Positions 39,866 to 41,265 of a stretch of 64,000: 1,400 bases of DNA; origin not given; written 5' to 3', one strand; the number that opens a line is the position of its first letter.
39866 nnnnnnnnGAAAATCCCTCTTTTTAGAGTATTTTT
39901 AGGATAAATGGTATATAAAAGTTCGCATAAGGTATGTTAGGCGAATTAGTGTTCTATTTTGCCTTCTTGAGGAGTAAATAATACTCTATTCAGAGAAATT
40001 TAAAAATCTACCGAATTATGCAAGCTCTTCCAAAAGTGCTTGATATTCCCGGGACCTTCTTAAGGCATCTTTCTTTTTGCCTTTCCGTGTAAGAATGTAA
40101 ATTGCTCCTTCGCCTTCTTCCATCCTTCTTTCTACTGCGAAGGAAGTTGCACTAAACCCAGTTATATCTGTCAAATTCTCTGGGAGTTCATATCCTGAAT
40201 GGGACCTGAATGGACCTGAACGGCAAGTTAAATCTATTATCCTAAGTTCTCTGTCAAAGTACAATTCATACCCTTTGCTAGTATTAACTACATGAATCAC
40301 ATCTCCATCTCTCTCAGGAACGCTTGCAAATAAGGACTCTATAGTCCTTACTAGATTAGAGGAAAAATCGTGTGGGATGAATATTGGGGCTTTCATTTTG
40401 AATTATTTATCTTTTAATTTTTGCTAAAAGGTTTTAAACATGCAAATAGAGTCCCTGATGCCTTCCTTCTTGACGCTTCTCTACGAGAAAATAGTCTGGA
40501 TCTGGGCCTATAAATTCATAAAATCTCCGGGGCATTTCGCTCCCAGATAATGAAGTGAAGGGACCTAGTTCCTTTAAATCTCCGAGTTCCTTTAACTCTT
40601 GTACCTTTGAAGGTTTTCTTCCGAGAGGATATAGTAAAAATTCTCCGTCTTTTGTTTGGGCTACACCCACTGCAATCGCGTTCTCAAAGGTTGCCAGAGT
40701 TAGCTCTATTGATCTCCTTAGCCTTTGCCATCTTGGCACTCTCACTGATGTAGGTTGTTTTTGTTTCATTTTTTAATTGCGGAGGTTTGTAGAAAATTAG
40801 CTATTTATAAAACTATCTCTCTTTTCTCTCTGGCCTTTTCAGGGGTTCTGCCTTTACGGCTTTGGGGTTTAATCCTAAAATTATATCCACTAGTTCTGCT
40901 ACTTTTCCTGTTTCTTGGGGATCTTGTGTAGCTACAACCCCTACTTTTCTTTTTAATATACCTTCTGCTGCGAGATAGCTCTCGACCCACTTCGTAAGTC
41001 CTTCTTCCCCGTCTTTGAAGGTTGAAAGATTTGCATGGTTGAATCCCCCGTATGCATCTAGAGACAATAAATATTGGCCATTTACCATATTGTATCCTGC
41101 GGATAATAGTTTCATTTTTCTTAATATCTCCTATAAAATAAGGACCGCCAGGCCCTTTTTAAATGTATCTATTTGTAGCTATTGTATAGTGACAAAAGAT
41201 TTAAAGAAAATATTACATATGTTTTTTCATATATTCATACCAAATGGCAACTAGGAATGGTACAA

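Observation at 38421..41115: GC-elevated five-gene block carrying a tyrosine recombinase: integrated element or atypically placed XerA?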

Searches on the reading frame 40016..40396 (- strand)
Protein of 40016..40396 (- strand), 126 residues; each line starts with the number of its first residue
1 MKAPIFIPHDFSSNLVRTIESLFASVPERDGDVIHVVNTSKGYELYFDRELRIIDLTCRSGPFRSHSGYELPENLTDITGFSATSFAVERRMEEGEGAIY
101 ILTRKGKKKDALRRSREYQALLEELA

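Call 4: search_protein_families(library=pfam, proteins=[window:40016-40396:-], max_evalue=0.01)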
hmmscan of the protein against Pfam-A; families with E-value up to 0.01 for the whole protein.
window:40016-40396:- (126 aa): 0 families

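Call 7: search_protein_families(library=ncbifam, proteins=[window:40016-40396:-], max_evalue=0.01)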
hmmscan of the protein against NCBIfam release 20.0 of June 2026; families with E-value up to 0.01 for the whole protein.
window:40016-40396:- (126 aa): 0 families

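Call 8: search_protein_families(library=phrogs, proteins=[window:40016-40396:-], max_evalue=0.01)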
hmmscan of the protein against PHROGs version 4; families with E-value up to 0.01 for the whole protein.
window:40016-40396:- (126 aa): 0 families

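Call 23: find_related_loci(query=window:40016-40396:-, collection=viral_contigs, flank=8000)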
Query window:40016-40396:- (126 aa) in viral_contigs; peptide patterns used: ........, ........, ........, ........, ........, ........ (x = any residue, [..] = any of these).
18 stretches matched a pattern, but none encodes a relative of the query by tblastn (E <= 1e-3).

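Call 33: find_homologous_proteins(query=A2, max_evalue=0.01)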
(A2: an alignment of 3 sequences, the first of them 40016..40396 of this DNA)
Query A2 (3 sequences) (126 aa, profile of the alignment): 11 proteins with E <= 0.01 among 262 candidates.
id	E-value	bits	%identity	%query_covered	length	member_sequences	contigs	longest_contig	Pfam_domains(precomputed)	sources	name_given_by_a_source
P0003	4.8e-64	232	55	98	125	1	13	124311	-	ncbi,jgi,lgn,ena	jgi:hypothetical protein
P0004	1.4e-58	214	98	100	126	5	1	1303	-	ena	-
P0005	7.4e-54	199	84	100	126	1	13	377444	-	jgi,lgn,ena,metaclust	jgi:hypothetical protein|metaclust:\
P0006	9.4e-52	192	77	100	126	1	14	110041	-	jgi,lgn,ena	jgi:hypothetical protein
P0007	1.0e-47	179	68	100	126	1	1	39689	-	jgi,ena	jgi:hypothetical protein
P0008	2.2e-41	159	56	98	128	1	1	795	-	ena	-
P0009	5.4e-37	144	37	33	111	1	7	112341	-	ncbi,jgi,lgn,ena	-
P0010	5.2e-29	119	41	33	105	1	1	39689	-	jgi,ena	jgi:hypothetical protein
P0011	1.6e-27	114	33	71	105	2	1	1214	-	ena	-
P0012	4.7e-26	109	36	55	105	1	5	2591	-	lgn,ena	-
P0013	8.5e-25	105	37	33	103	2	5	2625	-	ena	-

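Call 34: find_encoding_contigs(protein=P0005, flank=8000, max_places=4)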
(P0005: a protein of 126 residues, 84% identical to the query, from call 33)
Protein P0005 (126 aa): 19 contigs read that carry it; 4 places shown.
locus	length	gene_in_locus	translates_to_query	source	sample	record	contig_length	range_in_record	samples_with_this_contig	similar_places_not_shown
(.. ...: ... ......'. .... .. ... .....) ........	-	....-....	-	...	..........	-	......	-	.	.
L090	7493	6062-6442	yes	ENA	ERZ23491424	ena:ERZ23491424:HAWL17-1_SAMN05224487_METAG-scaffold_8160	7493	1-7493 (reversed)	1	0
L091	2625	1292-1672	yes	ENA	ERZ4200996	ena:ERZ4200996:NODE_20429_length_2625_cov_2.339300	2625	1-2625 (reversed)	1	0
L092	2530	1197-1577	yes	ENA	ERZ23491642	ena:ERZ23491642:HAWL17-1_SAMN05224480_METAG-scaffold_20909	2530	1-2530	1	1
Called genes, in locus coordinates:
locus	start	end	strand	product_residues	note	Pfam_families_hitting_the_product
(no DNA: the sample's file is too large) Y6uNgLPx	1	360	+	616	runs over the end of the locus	PF00493:MCM (faint), PF01078:Mg_chelatase, PF00158:Sigma54_activat, PF13654:AAA_32 (weak), PF07728:AAA_5 (weak), PF20436:LonB_AAA-LID (weak), PF05362:Lon_C, PF13541:ChlI, +5 more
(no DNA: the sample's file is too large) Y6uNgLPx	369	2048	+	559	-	PF03485:Arg_tRNA_synt_N, PF00750:tRNA-synt_1d, PF05746:DALR_1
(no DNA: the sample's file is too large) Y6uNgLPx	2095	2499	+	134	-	-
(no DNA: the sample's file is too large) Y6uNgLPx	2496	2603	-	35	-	-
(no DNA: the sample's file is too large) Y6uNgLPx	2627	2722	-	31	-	-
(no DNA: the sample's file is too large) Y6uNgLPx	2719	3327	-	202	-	PF00730:HhH-GPD, PF00633:HHH (weak)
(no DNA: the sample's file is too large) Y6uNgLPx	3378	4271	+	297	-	PF00892:EamA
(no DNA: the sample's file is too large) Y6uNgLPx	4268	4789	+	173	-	-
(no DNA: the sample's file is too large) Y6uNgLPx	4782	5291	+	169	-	-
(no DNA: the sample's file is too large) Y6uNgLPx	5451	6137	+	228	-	-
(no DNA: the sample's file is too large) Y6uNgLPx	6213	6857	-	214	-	-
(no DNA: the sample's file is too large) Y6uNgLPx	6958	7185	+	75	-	-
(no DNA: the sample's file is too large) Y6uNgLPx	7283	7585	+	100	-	-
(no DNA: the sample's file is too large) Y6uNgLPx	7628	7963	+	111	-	-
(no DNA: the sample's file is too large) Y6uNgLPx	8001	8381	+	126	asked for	-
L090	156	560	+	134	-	-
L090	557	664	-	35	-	-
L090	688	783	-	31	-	-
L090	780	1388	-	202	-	PF00730:HhH-GPD, PF00633:HHH (weak)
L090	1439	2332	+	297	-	PF00892:EamA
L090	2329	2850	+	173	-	-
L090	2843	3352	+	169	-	-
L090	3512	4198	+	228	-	-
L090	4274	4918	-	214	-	-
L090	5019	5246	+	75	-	-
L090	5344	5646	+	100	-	-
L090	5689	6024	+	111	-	-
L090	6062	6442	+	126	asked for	-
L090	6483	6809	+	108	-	-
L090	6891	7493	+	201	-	?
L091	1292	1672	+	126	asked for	-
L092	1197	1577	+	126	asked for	-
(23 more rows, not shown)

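Call 35: find_encoding_contigs(protein=P0006, flank=8000, max_places=4)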
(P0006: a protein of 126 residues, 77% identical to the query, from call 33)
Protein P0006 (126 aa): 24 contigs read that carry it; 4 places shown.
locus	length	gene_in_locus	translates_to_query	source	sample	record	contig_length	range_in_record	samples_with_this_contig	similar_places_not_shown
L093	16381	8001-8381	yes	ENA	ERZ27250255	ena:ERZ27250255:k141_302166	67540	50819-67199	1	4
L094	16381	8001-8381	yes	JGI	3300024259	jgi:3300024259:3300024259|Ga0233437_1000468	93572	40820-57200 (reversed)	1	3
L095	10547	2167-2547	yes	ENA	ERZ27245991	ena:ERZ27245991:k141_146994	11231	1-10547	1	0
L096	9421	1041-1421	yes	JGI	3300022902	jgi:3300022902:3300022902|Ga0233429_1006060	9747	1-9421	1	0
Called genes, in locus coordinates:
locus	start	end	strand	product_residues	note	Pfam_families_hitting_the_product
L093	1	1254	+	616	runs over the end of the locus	PF01078:Mg_chelatase, PF05496:RuvB_N (faint), PF13401:AAA_22 (faint), PF00158:Sigma54_activat, PF13654:AAA_32 (weak), PF07728:AAA_5 (weak), PF05362:Lon_C, PF13541:ChlI, +2 more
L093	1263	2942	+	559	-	PF03485:Arg_tRNA_synt_N, PF00750:tRNA-synt_1d, PF01406:tRNA-synt_1e (weak), PF05746:DALR_1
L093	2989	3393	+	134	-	-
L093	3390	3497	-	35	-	-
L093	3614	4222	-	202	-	PF00730:HhH-GPD, PF00633:HHH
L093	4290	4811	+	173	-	-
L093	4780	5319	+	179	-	-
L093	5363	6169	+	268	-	-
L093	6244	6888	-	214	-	-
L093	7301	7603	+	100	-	-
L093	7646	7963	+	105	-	-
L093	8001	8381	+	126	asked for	-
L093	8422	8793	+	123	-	-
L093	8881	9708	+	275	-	PF13495:Phage_int_SAM_4, PF00589:Phage_integrase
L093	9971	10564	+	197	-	-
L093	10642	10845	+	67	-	-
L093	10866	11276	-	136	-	-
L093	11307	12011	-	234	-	PF09754:PAC2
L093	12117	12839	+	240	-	-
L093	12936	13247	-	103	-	-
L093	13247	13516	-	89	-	PF22665:WHD_DUF6293 (weak)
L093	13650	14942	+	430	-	PF02403:Seryl_tRNA_N, PF00587:tRNA-synt_2b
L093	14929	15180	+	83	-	-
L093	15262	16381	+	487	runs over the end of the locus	?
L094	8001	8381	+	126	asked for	-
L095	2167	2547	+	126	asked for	-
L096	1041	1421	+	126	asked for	-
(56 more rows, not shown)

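Call 36: find_encoding_contigs(protein=P0007, flank=8000, max_places=4)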
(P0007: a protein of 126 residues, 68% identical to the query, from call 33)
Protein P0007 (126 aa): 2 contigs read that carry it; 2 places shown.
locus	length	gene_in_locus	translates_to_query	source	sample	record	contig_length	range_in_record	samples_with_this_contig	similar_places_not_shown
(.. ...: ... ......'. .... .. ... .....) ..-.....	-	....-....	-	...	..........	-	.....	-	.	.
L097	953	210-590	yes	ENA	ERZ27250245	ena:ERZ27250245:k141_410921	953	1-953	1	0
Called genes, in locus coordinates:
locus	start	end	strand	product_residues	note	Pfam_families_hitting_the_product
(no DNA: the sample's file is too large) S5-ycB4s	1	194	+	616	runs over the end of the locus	PF00493:MCM (faint), PF01078:Mg_chelatase, PF05496:RuvB_N (faint), PF00158:Sigma54_activat, PF07728:AAA_5 (weak), PF20436:LonB_AAA-LID (weak), PF05362:Lon_C, PF13541:ChlI, +6 more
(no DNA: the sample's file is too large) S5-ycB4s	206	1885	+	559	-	PF03485:Arg_tRNA_synt_N, PF00750:tRNA-synt_1d, PF05746:DALR_1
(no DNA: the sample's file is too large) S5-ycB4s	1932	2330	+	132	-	-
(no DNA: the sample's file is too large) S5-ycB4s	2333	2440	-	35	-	-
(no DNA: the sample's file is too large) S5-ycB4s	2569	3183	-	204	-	PF00730:HhH-GPD, PF00633:HHH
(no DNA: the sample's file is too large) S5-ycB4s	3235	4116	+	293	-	PF00892:EamA, PF05653:Mg_trans_NIPA (weak), PF00892:EamA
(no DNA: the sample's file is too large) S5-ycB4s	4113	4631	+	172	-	-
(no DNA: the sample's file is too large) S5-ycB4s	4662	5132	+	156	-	-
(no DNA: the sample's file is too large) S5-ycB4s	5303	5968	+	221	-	-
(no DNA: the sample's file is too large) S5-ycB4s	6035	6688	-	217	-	-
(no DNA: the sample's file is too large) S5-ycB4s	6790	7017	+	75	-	-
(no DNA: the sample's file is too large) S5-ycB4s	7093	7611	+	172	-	-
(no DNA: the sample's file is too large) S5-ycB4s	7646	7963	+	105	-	-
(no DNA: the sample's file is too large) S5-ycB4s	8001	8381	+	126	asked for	-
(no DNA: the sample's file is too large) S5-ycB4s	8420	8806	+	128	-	-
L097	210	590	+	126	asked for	-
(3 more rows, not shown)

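Call 71: search_protein_families(library=padloc, proteins=[window:40016-40396:-, L090:6483-6809:+, L093:8422-8793:+], max_evalue=0.01)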
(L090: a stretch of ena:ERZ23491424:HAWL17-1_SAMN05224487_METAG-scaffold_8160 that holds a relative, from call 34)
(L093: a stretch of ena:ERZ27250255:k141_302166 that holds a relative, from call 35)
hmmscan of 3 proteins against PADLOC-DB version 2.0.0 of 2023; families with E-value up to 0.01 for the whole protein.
window:40016-40396:- (126 aa): 0 families

L090:6483-6809:+ (108 aa): 0 families

L093:8422-8793:+ (123 aa): 0 families

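Call 72: search_protein_families(library=pfam, proteins=[L090:6483-6809:+, L093:8422-8793:+], max_evalue=0.01)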
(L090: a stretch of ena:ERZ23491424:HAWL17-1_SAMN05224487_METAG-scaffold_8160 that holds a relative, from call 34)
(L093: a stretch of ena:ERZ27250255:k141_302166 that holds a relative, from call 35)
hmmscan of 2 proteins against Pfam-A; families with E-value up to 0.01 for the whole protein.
L090:6483-6809:+ (108 aa): 1 family
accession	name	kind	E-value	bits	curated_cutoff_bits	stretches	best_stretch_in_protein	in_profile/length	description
PF11086.13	DUF2878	-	0.00062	20.5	27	1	20-90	16-89/154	Protein of unknown function (DUF2878)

L093:8422-8793:+ (123 aa): 0 families

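Call 77: search_solved_structures(query=A4, max_evalue=10)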
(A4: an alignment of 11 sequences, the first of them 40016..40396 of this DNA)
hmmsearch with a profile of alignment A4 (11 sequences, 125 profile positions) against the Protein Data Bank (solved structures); distinct sequences matched with E-value up to 10: 1.
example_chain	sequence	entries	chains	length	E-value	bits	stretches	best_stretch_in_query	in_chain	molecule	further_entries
5ol9_A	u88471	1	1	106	1.1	12.5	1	16-66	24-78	Transcription elongation factor, mitochondrial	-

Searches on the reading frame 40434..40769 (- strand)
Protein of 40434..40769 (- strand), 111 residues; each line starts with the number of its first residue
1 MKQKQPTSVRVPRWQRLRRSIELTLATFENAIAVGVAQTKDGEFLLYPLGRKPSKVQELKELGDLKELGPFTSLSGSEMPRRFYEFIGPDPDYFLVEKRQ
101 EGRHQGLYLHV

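Call 4: search_protein_families(library=pfam, proteins=[window:40434-40769:-], max_evalue=0.01)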
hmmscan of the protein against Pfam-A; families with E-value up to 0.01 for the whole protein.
window:40434-40769:- (111 aa): 0 families

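Call 7: search_protein_families(library=ncbifam, proteins=[window:40434-40769:-], max_evalue=0.01)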
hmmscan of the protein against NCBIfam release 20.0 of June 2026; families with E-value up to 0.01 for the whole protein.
window:40434-40769:- (111 aa): 0 families

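Call 8: search_protein_families(library=phrogs, proteins=[window:40434-40769:-], max_evalue=0.01)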
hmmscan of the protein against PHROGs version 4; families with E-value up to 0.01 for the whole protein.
window:40434-40769:- (111 aa): 0 families

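Call 24: find_related_loci(query=window:40434-40769:-, collection=viral_contigs, flank=8000)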
Query window:40434-40769:- (111 aa) in viral_contigs; peptide patterns used: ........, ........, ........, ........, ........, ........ (x = any residue, [..] = any of these).
21 stretches matched a pattern, but none encodes a relative of the query by tblastn (E <= 1e-3).

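Call 71: search_protein_families(library=padloc, proteins=[window:40434-40769:-], max_evalue=0.01)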
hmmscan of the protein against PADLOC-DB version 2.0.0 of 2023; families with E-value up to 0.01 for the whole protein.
window:40434-40769:- (111 aa): 0 families

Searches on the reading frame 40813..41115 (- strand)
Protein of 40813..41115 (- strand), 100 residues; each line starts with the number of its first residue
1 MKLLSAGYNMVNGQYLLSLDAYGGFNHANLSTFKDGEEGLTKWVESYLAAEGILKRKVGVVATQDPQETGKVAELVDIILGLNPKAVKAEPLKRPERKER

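Call 4: search_protein_families(library=pfam, proteins=[window:40813-41115:-], max_evalue=0.01)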
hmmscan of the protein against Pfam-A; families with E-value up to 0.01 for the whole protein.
window:40813-41115:- (100 aa): 0 families

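Call 7: search_protein_families(library=ncbifam, proteins=[window:40813-41115:-], max_evalue=0.01)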
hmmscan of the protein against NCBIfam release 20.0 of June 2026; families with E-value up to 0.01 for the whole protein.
window:40813-41115:- (100 aa): 0 families

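Call 8: search_protein_families(library=phrogs, proteins=[window:40813-41115:-], max_evalue=0.01)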
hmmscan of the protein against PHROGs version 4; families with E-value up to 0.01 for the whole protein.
window:40813-41115:- (100 aa): 0 families

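Call 25: find_related_loci(query=window:40813-41115:-, collection=viral_contigs, flank=8000)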
Query window:40813-41115:- (100 aa) in viral_contigs; peptide patterns used: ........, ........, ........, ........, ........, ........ (x = any residue, [..] = any of these).
17 stretches matched a pattern, but none encodes a relative of the query by tblastn (E <= 1e-3).

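Call 71: search_protein_families(library=padloc, proteins=[window:40813-41115:-], max_evalue=0.01)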
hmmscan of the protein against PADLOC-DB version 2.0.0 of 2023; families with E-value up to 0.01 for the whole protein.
window:40813-41115:- (100 aa): 0 families

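Call 78: search_solved_structures(query=A5, max_evalue=10)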
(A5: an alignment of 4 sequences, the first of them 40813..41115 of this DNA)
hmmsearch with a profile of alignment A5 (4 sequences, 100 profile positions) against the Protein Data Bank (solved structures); distinct sequences matched with E-value up to 10: 5.
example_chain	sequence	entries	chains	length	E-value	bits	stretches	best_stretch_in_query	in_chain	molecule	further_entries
9zn5_A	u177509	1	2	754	0.47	14.2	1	11-62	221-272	BrxC-BrxB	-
6xfl_B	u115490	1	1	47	0.5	14.1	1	32-50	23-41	Type 3 secretion system secretin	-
9zll_A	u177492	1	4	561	0.68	13.7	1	11-61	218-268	Putative conjugative transfer protein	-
9vth_SB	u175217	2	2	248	0.85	13.4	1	37-88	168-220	30S ribosomal protein S3, chloroplastic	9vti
2mn4_A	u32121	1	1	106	0.86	13.4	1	44-91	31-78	Computational designed protein based on structure template 1cy5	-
